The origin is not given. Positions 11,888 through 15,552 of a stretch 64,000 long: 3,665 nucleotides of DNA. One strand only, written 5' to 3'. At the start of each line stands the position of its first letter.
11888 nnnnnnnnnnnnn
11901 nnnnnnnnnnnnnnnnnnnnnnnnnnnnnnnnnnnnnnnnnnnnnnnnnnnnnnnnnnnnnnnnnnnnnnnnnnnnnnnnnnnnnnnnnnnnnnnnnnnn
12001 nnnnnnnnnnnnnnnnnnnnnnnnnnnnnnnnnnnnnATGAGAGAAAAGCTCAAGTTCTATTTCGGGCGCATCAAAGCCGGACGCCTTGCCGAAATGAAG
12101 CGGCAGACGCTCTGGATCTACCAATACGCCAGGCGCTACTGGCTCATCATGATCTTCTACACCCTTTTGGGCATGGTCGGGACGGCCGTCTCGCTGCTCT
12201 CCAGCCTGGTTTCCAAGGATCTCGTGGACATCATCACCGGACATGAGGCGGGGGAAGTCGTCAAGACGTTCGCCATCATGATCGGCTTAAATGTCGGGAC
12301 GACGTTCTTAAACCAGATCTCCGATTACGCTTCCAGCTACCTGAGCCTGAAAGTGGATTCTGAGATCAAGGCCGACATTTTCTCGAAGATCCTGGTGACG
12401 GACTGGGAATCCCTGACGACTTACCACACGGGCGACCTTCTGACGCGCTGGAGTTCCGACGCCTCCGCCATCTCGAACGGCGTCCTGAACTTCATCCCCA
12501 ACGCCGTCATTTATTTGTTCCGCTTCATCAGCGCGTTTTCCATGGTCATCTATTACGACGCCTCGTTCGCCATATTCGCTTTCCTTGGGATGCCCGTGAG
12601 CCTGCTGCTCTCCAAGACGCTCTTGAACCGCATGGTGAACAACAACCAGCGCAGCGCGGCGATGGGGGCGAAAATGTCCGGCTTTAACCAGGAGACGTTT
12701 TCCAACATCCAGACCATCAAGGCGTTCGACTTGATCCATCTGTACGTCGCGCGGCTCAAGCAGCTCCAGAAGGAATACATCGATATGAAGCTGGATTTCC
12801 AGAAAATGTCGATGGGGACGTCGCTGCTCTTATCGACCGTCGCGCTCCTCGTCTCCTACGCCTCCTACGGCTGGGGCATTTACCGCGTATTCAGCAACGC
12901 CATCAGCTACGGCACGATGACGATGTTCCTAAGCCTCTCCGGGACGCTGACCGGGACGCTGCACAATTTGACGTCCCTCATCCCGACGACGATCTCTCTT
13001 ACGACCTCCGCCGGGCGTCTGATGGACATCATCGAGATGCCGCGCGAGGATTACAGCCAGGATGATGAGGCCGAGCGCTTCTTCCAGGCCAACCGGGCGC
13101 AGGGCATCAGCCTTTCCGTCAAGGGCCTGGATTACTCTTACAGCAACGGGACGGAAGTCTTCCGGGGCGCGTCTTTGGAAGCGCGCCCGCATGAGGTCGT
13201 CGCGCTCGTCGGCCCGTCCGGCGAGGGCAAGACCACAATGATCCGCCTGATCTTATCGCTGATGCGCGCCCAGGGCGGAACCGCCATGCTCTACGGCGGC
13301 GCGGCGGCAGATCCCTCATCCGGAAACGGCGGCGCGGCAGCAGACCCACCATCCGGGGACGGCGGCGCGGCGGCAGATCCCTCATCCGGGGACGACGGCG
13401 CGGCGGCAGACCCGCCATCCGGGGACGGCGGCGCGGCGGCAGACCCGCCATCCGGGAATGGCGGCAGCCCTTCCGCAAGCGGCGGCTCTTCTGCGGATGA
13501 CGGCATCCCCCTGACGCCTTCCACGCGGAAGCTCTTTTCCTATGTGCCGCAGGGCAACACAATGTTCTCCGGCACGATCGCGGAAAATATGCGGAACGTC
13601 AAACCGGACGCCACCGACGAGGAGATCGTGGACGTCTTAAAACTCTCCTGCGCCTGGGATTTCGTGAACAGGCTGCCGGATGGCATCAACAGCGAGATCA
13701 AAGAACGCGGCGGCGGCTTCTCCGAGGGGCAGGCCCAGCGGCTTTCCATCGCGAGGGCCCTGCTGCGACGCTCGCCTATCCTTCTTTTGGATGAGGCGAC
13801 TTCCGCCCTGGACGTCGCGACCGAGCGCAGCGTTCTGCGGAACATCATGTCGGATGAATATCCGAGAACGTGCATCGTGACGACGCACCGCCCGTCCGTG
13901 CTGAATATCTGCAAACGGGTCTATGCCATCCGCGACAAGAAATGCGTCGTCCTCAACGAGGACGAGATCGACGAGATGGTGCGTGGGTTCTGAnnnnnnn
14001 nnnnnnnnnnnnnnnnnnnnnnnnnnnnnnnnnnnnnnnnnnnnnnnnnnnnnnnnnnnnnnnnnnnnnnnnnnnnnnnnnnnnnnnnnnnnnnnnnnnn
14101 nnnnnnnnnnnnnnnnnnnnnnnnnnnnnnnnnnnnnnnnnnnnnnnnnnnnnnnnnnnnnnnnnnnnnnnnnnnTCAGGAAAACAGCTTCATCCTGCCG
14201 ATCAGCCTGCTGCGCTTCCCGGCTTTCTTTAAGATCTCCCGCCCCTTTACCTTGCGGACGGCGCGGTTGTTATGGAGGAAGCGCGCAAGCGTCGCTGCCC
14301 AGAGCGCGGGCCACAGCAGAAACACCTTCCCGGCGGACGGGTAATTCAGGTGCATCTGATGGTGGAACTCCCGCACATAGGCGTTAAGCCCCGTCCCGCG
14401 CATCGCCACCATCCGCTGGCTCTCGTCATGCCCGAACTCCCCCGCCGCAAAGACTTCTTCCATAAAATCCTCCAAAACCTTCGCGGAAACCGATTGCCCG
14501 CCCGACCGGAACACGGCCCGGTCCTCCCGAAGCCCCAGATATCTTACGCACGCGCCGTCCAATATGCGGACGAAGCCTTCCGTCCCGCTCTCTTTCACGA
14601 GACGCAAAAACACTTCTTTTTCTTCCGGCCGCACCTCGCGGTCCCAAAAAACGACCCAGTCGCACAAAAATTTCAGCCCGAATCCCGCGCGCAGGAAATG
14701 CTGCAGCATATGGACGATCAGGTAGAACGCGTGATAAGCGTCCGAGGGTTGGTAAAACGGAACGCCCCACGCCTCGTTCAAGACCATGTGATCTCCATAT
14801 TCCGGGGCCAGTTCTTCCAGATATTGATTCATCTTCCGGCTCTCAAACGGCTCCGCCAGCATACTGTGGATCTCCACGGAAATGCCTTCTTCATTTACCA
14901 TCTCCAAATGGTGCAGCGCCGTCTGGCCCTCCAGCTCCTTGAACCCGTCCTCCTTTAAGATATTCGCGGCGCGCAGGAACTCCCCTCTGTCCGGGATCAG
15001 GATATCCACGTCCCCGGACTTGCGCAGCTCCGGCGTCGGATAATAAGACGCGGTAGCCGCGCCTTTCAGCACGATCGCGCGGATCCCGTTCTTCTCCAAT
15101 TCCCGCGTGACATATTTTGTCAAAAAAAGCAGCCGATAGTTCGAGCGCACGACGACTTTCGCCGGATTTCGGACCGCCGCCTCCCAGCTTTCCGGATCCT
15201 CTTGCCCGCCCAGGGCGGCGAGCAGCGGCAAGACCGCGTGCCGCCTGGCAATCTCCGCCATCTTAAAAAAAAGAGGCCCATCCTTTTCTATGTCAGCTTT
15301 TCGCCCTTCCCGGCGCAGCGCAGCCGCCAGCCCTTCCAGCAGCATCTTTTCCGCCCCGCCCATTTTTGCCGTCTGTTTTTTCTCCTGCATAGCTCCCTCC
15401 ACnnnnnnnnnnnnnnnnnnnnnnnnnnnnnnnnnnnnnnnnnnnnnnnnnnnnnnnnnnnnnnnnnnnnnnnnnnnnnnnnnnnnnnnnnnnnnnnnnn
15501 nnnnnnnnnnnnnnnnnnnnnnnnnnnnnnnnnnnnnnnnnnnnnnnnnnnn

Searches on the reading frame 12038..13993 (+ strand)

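Call 62: search_protein_families(library=pfam, proteins=[window:12038-13993:+], max_evalue=0.00001)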
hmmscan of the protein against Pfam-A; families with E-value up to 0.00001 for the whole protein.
window:12038-13993:+ (651 aa): 4 families
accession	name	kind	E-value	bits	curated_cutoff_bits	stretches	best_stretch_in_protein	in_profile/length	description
PF00664.28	ABC_membrane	-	2.2e-32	113.3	28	1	38-308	1-274/274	ABC transporter transmembrane region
PF00005.33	ABC_tran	-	3.6e-21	76.6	25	2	494-589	55-137/137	ABC transporter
PF02463.25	SMC_N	-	3.1e-06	27.2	40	0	568-633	148-213/220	RecF/RecN/SMC N terminal domain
PF13304.12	AAA_21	-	5.1e-06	27.2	27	0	561-623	238-304/304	AAA domain, putative AbiEii toxin, Type IV TA system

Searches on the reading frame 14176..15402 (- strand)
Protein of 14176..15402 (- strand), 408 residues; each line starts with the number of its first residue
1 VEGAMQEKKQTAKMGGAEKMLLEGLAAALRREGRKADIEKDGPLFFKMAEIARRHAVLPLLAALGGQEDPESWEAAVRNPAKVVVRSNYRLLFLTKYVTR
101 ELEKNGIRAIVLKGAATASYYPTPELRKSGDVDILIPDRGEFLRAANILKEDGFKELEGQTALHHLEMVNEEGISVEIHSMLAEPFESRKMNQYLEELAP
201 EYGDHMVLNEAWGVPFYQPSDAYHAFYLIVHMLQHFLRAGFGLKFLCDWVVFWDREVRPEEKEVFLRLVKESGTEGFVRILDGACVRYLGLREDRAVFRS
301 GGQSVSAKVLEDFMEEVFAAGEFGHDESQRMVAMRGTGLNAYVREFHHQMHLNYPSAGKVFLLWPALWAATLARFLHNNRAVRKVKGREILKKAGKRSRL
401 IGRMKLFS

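Call 62: search_protein_families(library=pfam, proteins=[window:14176-15402:-], max_evalue=0.00001)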
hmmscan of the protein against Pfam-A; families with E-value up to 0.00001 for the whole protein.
window:14176-15402:- (408 aa): 1 family
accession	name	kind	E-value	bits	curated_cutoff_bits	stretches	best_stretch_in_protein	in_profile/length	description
PF14907.12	NTP_transf_5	-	1.6e-35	123.4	31.2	1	49-281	9-240/249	Uncharacterised nucleotidyltransferase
